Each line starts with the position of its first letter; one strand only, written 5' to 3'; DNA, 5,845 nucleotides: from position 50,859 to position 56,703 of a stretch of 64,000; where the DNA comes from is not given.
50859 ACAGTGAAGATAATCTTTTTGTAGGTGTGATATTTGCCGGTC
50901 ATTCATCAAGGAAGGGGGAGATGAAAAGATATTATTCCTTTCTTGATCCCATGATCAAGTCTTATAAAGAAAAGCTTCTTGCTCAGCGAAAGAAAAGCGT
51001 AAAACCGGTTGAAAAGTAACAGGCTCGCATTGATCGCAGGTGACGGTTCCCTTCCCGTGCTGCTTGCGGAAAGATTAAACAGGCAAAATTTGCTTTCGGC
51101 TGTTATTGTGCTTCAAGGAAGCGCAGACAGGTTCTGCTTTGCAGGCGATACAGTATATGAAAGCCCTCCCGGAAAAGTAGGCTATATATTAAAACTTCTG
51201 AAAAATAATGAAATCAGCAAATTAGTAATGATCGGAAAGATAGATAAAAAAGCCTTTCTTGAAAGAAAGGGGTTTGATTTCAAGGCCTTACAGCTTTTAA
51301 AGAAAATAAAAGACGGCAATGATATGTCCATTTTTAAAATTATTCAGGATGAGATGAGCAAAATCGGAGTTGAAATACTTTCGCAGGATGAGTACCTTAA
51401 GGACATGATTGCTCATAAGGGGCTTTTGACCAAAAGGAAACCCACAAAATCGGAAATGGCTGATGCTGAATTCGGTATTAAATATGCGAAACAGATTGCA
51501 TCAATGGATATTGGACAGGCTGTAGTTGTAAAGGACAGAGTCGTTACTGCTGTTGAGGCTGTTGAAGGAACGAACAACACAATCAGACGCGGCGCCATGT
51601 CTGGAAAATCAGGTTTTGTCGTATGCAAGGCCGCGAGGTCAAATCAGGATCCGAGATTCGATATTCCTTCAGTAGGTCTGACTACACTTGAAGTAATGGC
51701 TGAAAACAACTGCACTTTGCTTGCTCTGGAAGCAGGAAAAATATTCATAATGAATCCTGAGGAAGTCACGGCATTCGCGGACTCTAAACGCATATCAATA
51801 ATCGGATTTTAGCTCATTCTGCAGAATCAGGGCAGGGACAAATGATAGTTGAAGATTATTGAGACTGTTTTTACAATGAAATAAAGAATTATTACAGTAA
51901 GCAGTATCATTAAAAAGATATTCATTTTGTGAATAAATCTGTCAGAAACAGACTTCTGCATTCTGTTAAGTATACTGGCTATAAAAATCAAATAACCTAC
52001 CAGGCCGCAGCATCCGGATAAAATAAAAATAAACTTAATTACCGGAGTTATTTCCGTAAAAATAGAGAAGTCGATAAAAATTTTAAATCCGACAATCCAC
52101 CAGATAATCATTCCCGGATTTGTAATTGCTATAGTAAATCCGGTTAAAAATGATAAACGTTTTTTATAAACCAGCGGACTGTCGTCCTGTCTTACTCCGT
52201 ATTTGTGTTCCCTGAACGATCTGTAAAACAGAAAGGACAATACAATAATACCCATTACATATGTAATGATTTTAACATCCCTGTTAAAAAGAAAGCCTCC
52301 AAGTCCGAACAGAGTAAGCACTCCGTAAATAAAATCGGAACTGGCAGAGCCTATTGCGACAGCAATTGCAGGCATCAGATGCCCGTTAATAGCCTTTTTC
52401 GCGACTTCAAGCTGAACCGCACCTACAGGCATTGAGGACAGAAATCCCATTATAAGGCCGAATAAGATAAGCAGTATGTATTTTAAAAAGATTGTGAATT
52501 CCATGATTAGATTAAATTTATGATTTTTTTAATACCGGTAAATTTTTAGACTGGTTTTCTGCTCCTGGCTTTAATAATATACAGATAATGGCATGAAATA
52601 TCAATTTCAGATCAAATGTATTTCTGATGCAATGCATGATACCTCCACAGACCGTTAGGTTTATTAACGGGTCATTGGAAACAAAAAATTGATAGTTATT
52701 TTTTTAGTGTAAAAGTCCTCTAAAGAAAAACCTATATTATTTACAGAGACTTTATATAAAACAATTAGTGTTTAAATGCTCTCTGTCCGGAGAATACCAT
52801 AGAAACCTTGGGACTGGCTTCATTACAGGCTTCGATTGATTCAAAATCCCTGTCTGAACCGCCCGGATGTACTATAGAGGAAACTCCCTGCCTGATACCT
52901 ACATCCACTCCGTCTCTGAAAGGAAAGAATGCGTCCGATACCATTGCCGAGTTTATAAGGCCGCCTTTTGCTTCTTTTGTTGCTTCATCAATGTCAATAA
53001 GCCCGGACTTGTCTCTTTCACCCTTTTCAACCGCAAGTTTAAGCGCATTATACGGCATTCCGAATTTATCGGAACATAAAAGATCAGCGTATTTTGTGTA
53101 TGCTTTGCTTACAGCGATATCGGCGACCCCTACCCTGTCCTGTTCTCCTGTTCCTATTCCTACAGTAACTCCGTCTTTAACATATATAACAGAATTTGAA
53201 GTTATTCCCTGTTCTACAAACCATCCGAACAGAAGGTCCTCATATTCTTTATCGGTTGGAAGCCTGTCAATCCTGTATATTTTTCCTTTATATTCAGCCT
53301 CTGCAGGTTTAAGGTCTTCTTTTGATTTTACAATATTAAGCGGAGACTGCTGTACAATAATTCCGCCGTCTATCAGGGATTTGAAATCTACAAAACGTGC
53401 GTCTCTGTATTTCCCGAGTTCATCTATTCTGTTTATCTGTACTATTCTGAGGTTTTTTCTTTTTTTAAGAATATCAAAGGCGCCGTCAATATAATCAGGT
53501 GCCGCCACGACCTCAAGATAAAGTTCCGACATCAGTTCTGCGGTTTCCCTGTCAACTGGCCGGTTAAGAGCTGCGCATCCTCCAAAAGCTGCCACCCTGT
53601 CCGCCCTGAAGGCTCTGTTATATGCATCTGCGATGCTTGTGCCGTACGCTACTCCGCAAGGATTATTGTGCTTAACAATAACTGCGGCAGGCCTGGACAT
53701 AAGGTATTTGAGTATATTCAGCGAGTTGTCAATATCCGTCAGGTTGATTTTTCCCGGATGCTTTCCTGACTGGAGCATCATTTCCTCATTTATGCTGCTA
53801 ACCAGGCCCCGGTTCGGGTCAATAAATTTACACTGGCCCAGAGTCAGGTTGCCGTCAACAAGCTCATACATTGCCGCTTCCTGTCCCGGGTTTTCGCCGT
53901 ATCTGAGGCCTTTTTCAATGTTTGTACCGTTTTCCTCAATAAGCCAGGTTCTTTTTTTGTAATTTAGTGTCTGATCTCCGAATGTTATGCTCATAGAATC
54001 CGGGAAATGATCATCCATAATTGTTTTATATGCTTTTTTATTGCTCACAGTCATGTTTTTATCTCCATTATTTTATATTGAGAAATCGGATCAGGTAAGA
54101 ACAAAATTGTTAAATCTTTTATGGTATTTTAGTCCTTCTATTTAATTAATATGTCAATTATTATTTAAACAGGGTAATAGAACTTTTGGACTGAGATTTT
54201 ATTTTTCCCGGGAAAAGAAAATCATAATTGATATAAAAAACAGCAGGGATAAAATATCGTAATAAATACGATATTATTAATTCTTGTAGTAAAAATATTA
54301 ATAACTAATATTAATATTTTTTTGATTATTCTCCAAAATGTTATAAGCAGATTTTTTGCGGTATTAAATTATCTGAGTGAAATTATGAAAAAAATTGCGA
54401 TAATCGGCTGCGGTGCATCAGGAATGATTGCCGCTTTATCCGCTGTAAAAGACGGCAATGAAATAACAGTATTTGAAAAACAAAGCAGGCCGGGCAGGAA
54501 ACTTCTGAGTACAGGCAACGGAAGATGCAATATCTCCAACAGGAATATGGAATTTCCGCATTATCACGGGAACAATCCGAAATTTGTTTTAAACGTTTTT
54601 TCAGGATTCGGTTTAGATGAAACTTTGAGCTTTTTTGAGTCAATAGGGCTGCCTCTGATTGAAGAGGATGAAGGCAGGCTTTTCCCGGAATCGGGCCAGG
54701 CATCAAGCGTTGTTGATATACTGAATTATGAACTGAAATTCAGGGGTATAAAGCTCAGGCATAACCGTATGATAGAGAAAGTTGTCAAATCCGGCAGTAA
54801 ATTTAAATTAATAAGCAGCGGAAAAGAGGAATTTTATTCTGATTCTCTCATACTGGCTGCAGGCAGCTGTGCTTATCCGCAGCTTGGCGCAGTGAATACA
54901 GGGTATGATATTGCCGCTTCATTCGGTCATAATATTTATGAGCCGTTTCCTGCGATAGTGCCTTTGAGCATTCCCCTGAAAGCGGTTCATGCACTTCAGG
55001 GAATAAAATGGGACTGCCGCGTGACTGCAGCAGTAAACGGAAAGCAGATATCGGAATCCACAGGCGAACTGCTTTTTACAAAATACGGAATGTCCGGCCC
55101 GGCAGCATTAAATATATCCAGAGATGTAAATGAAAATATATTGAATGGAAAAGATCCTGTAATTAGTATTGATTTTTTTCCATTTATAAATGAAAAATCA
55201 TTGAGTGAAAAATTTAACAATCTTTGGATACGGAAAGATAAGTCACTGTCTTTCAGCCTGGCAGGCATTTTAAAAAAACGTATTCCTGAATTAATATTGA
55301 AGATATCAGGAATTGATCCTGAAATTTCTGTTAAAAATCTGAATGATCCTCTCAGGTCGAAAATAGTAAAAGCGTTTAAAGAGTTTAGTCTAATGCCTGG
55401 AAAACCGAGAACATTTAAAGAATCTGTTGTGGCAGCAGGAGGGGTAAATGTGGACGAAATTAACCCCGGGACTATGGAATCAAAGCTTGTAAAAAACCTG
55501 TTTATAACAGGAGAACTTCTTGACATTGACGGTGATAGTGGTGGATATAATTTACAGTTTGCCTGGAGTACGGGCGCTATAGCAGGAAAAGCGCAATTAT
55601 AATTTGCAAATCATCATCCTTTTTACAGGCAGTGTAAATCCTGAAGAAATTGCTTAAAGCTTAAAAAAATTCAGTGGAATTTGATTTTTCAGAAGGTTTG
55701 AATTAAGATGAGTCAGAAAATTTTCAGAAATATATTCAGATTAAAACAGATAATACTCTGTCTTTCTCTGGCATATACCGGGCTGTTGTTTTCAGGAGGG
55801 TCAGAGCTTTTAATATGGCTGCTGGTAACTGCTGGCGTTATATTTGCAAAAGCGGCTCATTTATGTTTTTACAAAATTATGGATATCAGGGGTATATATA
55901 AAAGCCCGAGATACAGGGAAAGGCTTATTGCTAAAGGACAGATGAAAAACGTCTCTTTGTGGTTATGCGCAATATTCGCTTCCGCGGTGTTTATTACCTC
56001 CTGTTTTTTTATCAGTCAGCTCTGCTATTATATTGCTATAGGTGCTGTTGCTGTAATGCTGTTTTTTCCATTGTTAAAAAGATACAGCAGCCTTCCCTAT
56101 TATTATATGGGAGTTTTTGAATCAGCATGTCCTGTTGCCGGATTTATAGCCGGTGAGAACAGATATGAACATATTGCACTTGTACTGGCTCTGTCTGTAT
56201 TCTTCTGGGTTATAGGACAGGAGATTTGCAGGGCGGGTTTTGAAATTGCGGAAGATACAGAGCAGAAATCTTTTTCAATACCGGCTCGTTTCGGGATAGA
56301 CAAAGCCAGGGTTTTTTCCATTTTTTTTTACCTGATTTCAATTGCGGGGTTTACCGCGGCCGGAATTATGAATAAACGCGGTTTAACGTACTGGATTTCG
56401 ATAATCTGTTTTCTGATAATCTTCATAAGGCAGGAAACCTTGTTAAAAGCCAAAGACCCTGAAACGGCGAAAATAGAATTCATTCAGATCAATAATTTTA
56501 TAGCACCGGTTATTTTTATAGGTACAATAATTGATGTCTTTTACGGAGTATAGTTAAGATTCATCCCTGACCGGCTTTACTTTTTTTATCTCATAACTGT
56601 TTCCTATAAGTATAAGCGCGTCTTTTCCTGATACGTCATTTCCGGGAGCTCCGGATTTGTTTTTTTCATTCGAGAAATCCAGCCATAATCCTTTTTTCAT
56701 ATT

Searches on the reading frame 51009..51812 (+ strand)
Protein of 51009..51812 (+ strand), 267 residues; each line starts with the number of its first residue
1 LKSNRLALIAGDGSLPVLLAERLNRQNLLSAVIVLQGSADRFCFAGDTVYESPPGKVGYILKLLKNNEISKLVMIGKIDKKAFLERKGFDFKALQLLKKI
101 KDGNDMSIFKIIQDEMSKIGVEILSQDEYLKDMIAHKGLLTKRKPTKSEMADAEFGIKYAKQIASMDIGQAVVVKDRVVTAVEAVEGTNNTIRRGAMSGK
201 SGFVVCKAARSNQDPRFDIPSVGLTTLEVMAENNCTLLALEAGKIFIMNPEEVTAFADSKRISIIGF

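Call 30: search_protein_families(library=pfam, proteins=[window:51009-51812:+], max_evalue=0.0001)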
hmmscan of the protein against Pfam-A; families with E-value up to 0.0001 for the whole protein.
window:51009-51812:+ (267 aa): 2 families
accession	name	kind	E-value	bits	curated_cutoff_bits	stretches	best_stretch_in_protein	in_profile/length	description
PF06230.17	LpxI_C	-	4.5e-45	153.2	25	1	137-265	2-131/131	LpxI C-terminal domain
PF17930.7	LpxI_N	-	5.7e-27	94.7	25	1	5-132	1-128/129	LpxI N-terminal domain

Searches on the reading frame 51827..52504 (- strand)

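Call 30: search_protein_families(library=pfam, proteins=[window:51827-52504:-], max_evalue=0.0001)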
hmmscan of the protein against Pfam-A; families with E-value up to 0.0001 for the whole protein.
window:51827-52504:- (225 aa): 1 family
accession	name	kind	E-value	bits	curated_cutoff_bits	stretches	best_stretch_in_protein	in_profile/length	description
PF01810.24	LysE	-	5e-16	59.2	25.6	1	24-211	4-191/193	LysE type translocator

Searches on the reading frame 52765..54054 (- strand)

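Call 30: search_protein_families(library=pfam, proteins=[window:52765-54054:-], max_evalue=0.0001)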
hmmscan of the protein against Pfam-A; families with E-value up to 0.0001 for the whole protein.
window:52765-54054:- (429 aa): 1 family
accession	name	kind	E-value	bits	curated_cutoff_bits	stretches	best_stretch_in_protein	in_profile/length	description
PF01808.24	AICARFT_IMPCHas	-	3.7e-62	211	25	1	45-317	74-311/311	AICARFT/IMPCHase bienzyme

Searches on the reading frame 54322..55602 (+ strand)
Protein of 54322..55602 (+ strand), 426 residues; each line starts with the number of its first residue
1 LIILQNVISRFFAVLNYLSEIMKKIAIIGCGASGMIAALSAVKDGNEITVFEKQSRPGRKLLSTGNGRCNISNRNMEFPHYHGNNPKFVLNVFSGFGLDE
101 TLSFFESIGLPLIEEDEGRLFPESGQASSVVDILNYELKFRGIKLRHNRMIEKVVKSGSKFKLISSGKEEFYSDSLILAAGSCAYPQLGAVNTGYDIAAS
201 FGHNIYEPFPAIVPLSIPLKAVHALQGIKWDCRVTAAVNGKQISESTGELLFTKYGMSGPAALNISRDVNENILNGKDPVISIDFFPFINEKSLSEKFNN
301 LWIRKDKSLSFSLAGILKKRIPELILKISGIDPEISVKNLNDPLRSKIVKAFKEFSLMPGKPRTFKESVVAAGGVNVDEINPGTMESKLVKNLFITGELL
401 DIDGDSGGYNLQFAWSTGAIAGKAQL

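Call 30: search_protein_families(library=pfam, proteins=[window:54322-55602:+], max_evalue=0.0001)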
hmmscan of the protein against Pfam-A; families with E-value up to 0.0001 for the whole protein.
window:54322-55602:+ (426 aa): 6 families
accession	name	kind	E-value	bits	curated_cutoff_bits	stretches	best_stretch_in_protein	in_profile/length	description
PF03486.20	HI0933_like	-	1.3e-74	251.2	50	1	24-423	2-243/244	HI0933-like protein Rossmann domain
PF22780.1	HI0933_like_1st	-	3.6e-28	98.9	27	1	210-370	2-165/165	HI0933-like protein barrel and H2TH domain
PF07992.20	Pyr_redox_2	-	2.6e-08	34.1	26.1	0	128-187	183-242/291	Pyridine nucleotide-disulphide oxidoreductase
PF13738.12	Pyr_redox_3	-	2.6e-06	27.3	30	0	138-191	91-143/305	Pyridine nucleotide-disulphide oxidoreductase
PF13450.12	NAD_binding_8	-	2.7e-05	24.8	21.9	1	27-59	1-33/68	NAD(P)-binding Rossmann-like domain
PF01266.30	DAO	-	7.8e-05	22.8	27.9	0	24-58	1-35/353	FAD dependent oxidoreductase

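Call 69: search_protein_families(library=ncbifam, proteins=[window:54322-55602:+], max_evalue=0.00001)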
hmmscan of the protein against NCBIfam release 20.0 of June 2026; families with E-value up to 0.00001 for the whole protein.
window:54322-55602:+ (426 aa): 5 families
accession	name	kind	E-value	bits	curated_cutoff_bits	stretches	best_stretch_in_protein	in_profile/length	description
TIGR00275.1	TIGR00275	subfamily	8.2e-124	413.5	183.8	1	25-423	1-401/401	aminoacetone oxidase family FAD-binding enzyme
TIGR03862.1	flavo_PP4765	subfamily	7.2e-24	84.3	242.65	1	46-424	2-370/376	TIGR03862 family flavoprotein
NF005560.0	PRK07233.1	equivalog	5.3e-07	28.8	252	1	24-104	2-78/435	hypothetical protein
NF001933.0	PRK00711.1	subfamily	2.3e-06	26.9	383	0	124-187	197-260/429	D-amino acid dehydrogenase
NF041891.1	hdrA_Methbact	equivalog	6.7e-06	24.6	1300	0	18-64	129-175/762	ferredoxin:CoB-CoM heterodisulfide reductase subunit HdrA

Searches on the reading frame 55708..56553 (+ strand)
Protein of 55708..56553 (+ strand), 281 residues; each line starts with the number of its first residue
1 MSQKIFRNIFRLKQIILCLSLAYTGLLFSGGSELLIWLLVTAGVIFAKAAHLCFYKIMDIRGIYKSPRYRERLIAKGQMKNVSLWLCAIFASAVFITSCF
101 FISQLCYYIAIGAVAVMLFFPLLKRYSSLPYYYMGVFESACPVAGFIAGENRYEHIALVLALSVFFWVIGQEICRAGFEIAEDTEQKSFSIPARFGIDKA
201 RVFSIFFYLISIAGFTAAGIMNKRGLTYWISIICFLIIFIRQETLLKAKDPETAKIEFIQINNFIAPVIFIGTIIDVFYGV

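Call 30: search_protein_families(library=pfam, proteins=[window:55708-56553:+], max_evalue=0.0001)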
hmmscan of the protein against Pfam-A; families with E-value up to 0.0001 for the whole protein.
window:55708-56553:+ (281 aa): 1 family
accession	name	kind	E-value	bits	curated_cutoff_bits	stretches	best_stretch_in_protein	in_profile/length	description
PF01040.23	UbiA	-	1.9e-22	80.2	34.2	1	20-263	3-249/250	UbiA prenyltransferase family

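Call 69: search_protein_families(library=ncbifam, proteins=[window:55708-56553:+], max_evalue=0.00001)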
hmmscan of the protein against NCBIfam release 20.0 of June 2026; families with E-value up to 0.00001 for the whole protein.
window:55708-56553:+ (281 aa): 15 families
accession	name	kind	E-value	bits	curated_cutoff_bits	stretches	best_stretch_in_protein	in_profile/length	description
TIGR01475.1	ubiA_other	subfamily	1.1e-38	133.4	180.8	1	6-278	5-281/282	UbiA-like polyprenyltransferase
NF009524.0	PRK12886.1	equivalog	4.8e-33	114.8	387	1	4-278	9-285/291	prenyltransferase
NF041586.1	MqnP_DT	exception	1.4e-32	113.5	430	1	5-277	2-276/277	menaquinone biosynthesis prenyltransferase MqnP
NF009526.0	PRK12888.1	equivalog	2.1e-31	109.5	364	1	37-278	54-295/301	4-hydroxybenzoate octaprenyltransferase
NF041584.1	MqnP_SCO4491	exception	5.8e-31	108.2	420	1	14-278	14-283/285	menaquinone biosynthesis prenyltransferase MqnP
NF041585.1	MqnP_Cj_Hp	exception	1.4e-28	100.1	375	1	4-276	13-280/281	menaquinone biosynthesis prenyltransferase MqnP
NF009515.0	PRK12874.1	equivalog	1.9e-26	93.1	392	1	4-278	20-289/291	4-hydroxybenzoate polyprenyltransferase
NF009532.0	PRK12895.1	equivalog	1.4e-21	77.2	414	1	8-278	8-281/286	prenyltransferase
TIGR01474.1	ubiA_proteo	equivalog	8.7e-21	74.6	275.45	1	28-277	34-281/282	4-hydroxybenzoate octaprenyltransferase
NF009609.0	PRK13106.1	equivalog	1.1e-19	70.9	349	1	6-280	18-298/301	prenyltransferase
NF009517.0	PRK12876.1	equivalog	5.5e-15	55.6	419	1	4-272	16-291/300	prenyltransferase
NF009523.0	PRK12884.1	equivalog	2.2e-11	43.5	269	1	38-271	40-271/279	prenyltransferase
TIGR01473.1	cyoE_ctaB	equivalog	6.3e-10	39.3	210.3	1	6-275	3-279/281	heme o synthase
NF009521.0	PRK12882.1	equivalog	4e-07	29.5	296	1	9-271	11-274/280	geranylgeranylglycerol-phosphate geranylgeranyltransferase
NF009514.0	PRK12873.1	equivalog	5.2e-06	26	246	1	36-275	48-293/297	4-hydroxybenzoate polyprenyltransferase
